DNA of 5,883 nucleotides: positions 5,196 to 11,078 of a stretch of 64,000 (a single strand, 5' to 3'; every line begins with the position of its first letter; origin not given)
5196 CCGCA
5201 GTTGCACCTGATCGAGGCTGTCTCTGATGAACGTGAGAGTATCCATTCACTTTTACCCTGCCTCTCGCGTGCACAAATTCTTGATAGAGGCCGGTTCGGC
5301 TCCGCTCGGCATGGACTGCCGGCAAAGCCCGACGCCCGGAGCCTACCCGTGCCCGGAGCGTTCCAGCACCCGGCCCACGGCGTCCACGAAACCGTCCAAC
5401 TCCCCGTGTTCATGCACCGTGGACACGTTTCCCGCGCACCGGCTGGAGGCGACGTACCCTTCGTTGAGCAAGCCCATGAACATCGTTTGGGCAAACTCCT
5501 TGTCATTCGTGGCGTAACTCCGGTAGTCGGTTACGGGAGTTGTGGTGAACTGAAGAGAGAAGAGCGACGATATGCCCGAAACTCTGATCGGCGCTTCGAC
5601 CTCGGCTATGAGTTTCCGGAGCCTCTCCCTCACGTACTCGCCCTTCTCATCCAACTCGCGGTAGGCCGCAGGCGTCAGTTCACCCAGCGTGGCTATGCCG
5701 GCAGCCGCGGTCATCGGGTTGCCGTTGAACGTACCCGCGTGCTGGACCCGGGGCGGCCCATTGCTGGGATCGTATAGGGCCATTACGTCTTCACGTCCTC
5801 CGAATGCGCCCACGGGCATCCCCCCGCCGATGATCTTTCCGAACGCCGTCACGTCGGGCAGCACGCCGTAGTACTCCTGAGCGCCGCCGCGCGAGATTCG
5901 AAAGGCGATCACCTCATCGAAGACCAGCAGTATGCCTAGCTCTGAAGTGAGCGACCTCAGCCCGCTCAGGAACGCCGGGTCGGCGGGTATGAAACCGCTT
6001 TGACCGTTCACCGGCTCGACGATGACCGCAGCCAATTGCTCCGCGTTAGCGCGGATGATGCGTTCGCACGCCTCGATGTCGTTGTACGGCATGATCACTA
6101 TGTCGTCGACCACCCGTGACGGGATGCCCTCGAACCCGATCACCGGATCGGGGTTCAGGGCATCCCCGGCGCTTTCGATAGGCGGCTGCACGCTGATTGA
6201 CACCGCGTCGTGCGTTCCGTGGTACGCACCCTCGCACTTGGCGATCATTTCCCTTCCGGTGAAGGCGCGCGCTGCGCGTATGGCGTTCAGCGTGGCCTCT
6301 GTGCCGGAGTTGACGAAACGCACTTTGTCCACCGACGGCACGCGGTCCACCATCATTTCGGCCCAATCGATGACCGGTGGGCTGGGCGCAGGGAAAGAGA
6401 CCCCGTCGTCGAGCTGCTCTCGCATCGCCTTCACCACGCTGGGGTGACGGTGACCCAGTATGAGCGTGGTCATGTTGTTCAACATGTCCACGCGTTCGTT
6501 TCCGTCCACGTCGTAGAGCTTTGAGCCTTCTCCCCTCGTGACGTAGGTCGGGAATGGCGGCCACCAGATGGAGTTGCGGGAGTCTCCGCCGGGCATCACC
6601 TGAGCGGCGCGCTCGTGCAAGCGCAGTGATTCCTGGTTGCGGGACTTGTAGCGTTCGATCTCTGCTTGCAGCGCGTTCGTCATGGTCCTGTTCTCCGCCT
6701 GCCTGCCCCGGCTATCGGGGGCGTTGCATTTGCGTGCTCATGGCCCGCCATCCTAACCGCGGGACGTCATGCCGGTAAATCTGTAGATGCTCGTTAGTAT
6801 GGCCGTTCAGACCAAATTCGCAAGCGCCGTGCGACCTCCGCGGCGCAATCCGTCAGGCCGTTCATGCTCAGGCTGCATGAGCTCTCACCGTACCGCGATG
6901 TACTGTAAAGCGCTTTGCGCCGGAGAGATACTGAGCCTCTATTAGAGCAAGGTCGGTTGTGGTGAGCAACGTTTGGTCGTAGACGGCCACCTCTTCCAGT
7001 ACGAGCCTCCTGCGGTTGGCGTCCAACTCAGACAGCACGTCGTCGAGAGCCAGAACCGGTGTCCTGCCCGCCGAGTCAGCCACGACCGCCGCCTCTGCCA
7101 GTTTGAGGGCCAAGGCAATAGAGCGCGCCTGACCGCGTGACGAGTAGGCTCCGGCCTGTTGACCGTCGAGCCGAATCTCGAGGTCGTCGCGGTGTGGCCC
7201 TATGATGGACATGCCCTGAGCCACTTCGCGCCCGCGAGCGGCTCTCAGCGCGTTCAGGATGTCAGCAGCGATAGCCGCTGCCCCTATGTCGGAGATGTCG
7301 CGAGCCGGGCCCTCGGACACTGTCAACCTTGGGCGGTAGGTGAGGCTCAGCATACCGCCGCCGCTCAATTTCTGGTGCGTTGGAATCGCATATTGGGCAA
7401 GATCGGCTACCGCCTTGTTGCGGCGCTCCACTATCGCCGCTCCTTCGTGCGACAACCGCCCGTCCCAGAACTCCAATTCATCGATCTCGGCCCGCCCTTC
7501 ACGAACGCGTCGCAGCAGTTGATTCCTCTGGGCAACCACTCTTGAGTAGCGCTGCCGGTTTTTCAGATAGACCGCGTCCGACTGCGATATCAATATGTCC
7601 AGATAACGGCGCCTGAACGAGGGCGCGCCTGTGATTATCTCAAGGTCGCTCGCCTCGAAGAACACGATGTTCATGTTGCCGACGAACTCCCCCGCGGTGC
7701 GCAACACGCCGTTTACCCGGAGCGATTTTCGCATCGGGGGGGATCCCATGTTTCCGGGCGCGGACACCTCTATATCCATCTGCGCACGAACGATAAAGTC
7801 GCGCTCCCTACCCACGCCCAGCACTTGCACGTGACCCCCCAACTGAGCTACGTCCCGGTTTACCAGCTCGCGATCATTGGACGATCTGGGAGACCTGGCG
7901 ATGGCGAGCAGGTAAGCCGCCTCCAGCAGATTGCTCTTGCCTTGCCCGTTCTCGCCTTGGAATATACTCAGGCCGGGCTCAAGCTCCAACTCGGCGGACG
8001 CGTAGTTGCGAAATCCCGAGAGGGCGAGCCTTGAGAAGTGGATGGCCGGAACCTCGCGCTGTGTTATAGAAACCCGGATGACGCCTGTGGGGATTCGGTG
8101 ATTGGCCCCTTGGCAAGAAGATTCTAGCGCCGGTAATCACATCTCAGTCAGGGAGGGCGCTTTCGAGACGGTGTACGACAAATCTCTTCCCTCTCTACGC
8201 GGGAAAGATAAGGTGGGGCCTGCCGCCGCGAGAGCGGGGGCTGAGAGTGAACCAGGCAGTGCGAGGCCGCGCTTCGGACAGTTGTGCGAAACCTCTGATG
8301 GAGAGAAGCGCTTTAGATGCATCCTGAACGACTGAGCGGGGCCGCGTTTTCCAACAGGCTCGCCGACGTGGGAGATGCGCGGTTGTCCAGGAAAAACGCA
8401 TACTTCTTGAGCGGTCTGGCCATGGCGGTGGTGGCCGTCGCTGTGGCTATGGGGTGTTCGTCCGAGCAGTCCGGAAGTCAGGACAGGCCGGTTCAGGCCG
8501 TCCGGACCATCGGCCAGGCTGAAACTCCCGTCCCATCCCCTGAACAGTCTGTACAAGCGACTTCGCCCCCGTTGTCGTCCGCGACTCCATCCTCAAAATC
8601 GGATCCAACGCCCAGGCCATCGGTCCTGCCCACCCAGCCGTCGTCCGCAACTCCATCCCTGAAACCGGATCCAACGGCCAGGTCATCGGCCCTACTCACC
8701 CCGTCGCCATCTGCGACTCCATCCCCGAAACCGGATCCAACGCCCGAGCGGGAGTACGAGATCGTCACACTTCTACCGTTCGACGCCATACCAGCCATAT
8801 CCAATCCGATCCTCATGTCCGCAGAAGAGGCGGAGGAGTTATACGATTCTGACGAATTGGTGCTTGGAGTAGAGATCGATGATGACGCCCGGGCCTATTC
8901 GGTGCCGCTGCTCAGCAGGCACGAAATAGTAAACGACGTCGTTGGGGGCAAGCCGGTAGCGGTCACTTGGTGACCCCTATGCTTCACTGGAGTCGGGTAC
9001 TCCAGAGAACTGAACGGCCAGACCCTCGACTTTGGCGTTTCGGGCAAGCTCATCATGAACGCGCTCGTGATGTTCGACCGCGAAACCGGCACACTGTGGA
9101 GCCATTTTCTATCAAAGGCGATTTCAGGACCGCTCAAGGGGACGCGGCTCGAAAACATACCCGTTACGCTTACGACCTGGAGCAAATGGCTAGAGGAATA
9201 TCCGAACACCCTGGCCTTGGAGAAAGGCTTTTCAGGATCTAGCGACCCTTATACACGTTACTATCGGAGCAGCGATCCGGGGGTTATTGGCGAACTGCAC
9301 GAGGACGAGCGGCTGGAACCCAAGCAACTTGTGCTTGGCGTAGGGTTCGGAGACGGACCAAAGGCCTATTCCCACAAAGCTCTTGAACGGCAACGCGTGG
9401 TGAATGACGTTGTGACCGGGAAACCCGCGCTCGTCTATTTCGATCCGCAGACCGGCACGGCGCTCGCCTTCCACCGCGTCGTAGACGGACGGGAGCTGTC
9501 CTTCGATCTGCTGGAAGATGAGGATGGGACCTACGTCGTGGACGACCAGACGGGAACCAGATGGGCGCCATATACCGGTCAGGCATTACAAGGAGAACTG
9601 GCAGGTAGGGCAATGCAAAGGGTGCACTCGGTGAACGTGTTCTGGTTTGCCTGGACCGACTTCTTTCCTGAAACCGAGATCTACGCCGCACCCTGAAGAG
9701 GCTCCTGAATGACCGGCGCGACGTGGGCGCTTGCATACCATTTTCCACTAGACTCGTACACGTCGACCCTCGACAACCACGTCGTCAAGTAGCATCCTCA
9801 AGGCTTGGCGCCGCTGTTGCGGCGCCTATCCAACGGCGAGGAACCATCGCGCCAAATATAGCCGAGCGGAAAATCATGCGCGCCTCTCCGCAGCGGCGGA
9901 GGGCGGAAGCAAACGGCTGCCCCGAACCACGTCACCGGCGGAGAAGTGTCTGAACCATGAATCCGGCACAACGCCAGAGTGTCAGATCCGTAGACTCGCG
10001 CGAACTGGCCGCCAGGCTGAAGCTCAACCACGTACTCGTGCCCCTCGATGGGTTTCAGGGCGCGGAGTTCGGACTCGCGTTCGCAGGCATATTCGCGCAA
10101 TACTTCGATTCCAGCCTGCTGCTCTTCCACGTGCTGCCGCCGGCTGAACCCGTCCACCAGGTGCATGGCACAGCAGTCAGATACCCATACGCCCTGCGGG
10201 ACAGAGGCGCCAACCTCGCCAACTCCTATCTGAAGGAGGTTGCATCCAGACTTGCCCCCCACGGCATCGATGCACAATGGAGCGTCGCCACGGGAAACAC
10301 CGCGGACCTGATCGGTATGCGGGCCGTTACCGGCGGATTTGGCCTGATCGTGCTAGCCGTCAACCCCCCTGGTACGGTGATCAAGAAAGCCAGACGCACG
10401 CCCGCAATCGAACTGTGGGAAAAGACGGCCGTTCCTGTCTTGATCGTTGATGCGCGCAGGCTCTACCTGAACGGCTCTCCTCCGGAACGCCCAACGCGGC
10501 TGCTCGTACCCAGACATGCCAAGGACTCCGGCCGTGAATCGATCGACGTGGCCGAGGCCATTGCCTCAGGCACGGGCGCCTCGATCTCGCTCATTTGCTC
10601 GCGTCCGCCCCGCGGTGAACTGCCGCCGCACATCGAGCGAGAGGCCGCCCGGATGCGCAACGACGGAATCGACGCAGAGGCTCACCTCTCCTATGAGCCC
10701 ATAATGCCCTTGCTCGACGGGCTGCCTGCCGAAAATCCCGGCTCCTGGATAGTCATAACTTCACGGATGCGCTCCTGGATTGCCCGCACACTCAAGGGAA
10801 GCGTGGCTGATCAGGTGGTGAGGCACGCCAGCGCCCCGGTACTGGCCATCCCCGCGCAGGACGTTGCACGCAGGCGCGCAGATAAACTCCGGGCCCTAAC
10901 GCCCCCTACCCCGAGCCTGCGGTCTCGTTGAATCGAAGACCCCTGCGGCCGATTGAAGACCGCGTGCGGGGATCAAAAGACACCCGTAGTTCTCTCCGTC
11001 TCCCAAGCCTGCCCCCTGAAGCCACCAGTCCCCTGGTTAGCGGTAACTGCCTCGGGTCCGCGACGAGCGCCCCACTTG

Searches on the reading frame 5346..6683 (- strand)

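Call 44: search_protein_families(library=pfam, proteins=[window:5346-6683:-], max_evalue=0.00001)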
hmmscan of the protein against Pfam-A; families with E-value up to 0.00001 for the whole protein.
window:5346-6683:- (446 aa): 1 family
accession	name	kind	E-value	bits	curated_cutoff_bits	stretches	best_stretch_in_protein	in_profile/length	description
PF00202.27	Aminotran_3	-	8.1e-67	226.1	30.5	1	43-382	8-353/403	Aminotransferase class-III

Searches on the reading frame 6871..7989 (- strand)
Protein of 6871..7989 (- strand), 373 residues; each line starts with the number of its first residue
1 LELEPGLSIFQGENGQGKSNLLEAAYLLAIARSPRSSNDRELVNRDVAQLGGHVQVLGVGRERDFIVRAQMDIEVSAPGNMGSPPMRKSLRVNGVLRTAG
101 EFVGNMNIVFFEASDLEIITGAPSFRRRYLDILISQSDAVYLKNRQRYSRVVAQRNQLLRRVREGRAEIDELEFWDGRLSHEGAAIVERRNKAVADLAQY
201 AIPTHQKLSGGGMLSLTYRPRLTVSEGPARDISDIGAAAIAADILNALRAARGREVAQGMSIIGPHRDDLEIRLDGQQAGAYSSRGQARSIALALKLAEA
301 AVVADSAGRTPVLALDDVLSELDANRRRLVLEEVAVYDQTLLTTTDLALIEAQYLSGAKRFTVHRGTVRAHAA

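Call 44: search_protein_families(library=pfam, proteins=[window:6871-7989:-], max_evalue=0.00001)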
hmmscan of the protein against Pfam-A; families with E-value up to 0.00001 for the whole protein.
window:6871-7989:- (373 aa): 1 family
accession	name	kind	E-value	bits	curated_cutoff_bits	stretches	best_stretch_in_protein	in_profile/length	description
PF02463.25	SMC_N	-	6e-10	39.4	40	1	2-340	21-192/220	RecF/RecN/SMC N terminal domain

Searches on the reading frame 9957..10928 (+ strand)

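Call 44: search_protein_families(library=pfam, proteins=[window:9957-10928:+], max_evalue=0.00001)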
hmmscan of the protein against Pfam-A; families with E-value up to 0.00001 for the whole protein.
window:9957-10928:+ (324 aa): 1 family
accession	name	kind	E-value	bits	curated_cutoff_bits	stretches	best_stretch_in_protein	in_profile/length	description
PF00582.32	Usp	-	8.4e-14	52.8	24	1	237-299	79-141/141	Universal stress protein family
